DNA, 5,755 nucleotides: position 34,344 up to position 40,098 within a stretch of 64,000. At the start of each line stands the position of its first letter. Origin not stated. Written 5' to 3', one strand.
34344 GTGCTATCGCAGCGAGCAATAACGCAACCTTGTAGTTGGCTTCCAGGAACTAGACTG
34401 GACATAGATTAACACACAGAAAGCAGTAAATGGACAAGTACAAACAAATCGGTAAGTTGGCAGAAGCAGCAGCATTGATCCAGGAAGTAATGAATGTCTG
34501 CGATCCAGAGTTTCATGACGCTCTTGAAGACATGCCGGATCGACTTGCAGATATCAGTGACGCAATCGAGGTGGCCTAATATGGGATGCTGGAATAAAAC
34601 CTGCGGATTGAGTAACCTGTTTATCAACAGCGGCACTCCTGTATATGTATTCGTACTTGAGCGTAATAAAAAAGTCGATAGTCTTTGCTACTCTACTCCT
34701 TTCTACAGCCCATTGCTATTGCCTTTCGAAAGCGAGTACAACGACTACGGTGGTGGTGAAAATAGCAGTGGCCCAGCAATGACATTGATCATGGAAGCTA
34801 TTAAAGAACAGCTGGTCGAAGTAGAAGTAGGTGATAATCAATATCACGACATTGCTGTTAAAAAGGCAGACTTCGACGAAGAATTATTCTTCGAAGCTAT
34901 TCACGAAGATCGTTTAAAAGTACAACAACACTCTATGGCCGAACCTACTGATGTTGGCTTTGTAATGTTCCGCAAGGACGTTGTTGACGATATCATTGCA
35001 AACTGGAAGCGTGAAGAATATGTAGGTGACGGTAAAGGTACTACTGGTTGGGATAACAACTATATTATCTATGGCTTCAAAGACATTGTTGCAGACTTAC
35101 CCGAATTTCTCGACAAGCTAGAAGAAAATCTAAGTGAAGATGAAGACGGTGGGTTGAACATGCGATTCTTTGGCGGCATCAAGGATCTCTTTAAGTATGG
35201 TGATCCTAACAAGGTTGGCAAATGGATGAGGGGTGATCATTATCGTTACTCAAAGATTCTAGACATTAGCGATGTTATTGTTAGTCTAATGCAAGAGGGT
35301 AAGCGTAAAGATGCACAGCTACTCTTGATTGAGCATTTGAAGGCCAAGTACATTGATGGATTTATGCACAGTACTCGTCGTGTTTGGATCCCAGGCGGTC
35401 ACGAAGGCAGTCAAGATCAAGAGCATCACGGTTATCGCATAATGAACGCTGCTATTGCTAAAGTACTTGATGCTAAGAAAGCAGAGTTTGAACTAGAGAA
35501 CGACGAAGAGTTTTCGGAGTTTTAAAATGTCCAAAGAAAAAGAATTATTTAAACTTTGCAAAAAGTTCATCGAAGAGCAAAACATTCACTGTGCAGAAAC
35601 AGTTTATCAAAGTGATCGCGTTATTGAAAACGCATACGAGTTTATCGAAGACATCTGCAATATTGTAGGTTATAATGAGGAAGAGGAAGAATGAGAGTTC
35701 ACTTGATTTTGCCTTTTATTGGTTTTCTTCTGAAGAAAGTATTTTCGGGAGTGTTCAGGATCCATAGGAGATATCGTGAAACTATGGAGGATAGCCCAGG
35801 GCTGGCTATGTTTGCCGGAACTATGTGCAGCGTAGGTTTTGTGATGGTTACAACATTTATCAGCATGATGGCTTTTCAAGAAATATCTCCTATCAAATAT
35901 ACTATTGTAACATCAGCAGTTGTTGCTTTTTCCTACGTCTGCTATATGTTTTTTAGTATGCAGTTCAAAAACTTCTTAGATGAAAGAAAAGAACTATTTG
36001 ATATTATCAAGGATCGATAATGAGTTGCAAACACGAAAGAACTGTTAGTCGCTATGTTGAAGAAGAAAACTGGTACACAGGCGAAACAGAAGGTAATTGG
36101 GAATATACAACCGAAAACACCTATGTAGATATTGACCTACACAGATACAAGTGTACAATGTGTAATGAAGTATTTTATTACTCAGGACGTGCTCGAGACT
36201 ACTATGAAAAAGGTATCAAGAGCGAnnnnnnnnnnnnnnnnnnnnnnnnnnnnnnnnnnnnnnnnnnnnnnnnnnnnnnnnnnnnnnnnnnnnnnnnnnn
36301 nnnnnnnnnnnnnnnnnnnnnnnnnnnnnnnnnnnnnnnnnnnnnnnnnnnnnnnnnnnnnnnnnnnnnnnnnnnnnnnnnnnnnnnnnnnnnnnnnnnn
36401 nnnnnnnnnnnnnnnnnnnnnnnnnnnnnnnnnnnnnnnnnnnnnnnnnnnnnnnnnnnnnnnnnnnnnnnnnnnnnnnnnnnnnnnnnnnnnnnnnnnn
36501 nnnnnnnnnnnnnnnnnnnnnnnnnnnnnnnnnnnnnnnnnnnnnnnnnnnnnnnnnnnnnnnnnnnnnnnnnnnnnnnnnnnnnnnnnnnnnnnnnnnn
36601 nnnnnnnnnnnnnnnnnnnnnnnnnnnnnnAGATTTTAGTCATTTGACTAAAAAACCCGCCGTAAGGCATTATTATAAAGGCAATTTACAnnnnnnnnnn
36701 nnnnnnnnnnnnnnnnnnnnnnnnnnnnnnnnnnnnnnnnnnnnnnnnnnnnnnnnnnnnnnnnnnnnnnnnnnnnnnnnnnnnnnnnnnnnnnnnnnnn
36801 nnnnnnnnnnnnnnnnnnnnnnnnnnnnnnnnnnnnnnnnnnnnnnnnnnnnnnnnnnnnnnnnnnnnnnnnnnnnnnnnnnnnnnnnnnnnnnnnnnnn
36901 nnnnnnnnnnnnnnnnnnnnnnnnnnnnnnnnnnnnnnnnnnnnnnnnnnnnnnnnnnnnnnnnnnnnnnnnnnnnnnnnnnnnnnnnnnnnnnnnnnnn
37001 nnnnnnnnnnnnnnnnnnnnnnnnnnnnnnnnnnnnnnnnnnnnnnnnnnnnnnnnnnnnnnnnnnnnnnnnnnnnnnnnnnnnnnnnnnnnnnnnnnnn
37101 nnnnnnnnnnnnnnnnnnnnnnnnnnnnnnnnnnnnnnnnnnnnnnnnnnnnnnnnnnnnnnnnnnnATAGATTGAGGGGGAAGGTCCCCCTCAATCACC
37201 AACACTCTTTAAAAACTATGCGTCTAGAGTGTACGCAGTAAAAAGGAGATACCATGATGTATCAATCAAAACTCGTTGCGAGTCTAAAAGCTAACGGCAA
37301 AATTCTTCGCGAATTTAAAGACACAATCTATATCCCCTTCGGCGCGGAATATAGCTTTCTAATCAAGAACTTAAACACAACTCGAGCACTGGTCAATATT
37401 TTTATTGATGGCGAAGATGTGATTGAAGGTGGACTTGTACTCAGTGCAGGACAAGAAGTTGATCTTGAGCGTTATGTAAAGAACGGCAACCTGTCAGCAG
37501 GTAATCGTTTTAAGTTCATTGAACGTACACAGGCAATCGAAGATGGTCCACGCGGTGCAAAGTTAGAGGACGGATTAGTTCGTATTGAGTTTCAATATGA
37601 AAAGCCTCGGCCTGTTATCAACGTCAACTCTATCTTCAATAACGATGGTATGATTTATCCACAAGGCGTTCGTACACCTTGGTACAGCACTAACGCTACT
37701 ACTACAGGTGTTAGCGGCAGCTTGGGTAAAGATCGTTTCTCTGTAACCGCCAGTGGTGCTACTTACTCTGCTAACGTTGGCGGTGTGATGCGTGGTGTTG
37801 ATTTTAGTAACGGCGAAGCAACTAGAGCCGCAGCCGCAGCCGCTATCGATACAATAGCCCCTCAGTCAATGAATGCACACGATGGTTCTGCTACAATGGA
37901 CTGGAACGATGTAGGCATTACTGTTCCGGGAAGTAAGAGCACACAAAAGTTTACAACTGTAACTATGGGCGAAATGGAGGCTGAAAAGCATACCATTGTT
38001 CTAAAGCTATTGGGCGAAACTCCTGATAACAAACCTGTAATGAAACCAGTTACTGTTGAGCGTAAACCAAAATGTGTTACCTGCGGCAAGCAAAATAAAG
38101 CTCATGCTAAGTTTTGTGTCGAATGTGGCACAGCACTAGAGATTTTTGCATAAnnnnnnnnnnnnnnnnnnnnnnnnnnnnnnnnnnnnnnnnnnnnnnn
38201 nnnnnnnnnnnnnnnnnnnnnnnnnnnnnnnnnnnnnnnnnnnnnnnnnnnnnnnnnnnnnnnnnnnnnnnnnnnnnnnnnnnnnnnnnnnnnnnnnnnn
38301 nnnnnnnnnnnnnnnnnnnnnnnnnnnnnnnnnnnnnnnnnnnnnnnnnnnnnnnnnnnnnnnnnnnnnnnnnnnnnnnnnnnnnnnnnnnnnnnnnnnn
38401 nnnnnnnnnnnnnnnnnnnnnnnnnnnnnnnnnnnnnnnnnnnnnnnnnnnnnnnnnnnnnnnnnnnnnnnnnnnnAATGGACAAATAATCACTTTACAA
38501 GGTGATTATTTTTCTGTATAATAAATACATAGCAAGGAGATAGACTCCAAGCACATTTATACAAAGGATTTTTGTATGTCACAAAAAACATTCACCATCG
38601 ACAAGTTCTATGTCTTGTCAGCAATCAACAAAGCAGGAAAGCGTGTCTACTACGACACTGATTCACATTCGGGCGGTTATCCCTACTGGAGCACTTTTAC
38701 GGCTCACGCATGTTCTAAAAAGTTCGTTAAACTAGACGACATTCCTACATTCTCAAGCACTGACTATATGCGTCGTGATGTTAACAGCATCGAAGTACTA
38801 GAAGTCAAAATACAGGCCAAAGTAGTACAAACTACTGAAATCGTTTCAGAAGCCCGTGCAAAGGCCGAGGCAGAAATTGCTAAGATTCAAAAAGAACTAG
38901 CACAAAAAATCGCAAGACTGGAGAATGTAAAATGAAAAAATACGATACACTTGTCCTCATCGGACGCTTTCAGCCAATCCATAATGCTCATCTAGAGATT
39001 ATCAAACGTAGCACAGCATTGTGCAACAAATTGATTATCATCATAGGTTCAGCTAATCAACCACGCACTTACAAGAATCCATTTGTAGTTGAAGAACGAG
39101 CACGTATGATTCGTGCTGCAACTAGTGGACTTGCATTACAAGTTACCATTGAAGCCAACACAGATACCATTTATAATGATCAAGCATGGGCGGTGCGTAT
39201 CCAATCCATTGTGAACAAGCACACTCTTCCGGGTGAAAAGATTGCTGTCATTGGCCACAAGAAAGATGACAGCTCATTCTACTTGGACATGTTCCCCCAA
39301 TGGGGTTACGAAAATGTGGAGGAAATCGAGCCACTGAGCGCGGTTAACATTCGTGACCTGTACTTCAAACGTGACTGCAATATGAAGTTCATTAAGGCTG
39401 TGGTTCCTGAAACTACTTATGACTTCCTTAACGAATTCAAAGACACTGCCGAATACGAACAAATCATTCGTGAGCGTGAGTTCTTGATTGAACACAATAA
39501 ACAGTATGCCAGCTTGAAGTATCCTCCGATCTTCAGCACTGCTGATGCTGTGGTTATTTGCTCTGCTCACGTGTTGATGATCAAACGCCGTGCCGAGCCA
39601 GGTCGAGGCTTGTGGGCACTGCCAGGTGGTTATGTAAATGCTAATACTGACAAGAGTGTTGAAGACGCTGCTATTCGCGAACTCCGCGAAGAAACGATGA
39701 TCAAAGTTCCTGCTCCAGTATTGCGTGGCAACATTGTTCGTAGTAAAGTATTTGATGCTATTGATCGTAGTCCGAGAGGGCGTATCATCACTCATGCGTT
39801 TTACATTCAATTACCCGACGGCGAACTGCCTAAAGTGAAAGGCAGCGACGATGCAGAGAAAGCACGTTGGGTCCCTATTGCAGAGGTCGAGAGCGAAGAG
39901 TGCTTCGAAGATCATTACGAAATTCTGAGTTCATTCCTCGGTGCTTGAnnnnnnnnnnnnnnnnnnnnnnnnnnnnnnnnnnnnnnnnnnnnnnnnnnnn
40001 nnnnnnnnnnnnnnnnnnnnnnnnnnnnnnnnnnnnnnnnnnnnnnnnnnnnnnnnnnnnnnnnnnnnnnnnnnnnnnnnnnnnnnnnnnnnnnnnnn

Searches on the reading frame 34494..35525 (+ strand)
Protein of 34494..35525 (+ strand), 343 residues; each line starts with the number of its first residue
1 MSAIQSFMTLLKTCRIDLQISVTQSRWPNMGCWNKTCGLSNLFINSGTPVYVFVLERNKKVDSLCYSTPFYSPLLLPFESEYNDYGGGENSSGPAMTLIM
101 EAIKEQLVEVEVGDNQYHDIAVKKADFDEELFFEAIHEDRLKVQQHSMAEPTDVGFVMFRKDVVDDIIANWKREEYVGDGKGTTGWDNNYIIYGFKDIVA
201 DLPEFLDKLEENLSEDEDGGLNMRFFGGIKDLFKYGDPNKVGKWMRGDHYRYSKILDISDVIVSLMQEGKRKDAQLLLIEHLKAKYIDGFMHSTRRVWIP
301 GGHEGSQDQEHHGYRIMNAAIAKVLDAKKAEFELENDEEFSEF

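Call 15: search_protein_families(library=phrogs, proteins=[window:34494-35525:+], max_evalue=0.00001)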
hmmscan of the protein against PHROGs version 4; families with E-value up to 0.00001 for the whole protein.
window:34494-35525:+ (343 aa): 1 family
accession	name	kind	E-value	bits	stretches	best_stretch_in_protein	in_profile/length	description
phrog_5960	-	unknown function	4.1e-17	63.7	1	30-197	1-176/406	-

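Call 20: search_protein_families(library=pfam, proteins=[window:34494-35525:+], max_evalue=0.001)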
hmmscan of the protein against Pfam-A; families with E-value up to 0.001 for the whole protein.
window:34494-35525:+ (343 aa): 0 families

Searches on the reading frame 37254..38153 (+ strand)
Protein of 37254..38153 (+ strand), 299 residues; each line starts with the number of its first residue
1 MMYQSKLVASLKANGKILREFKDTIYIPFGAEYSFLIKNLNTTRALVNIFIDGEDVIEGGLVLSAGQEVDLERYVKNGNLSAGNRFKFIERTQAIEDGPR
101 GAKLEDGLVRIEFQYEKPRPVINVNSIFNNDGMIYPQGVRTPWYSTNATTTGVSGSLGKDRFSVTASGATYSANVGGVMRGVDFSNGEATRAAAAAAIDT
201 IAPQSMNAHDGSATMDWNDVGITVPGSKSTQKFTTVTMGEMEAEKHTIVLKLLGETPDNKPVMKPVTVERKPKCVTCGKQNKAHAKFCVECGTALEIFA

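Call 15: search_protein_families(library=phrogs, proteins=[window:37254-38153:+], max_evalue=0.00001)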
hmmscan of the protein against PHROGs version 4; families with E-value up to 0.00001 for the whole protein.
window:37254-38153:+ (299 aa): 0 families

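Call 20: search_protein_families(library=pfam, proteins=[window:37254-38153:+], max_evalue=0.001)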
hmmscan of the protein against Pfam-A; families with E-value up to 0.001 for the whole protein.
window:37254-38153:+ (299 aa): 2 families
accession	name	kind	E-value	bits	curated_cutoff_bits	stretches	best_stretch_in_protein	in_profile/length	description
PF13240.11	Zn_Ribbon_1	-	2.9e-06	27.3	25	1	273-295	1-23/23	zinc-ribbon domain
PF12773.13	DZR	-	0.00036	21.1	27.3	1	274-296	1-23/45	Double zinc ribbon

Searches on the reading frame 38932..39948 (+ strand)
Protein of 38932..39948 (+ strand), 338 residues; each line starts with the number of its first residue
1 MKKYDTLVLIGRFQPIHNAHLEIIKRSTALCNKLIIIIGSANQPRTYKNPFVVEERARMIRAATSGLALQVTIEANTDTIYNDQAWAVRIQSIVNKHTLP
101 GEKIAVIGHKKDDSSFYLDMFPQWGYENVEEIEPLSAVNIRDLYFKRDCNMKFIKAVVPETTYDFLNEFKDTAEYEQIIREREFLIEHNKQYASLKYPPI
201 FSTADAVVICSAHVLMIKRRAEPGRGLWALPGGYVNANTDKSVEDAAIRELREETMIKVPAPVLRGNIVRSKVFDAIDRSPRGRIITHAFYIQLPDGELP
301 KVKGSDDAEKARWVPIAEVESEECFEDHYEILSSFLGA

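Call 15: search_protein_families(library=phrogs, proteins=[window:38932-39948:+], max_evalue=0.00001)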
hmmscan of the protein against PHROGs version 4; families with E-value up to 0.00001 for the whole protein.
window:38932-39948:+ (338 aa): 3 families
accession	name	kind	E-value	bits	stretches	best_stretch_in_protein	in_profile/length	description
phrog_395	-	other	6.9e-80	270.6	1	1-337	8-372/373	cytidyltransferase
phrog_1198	-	other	1.6e-20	75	1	172-325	9-156/253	MutT/NUDIX hydrolase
phrog_3462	-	moron, auxiliary metabolic gene and host takeover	1e-06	29.2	1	8-142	6-148/346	nicotinamide-nucleotide adenylyltransferase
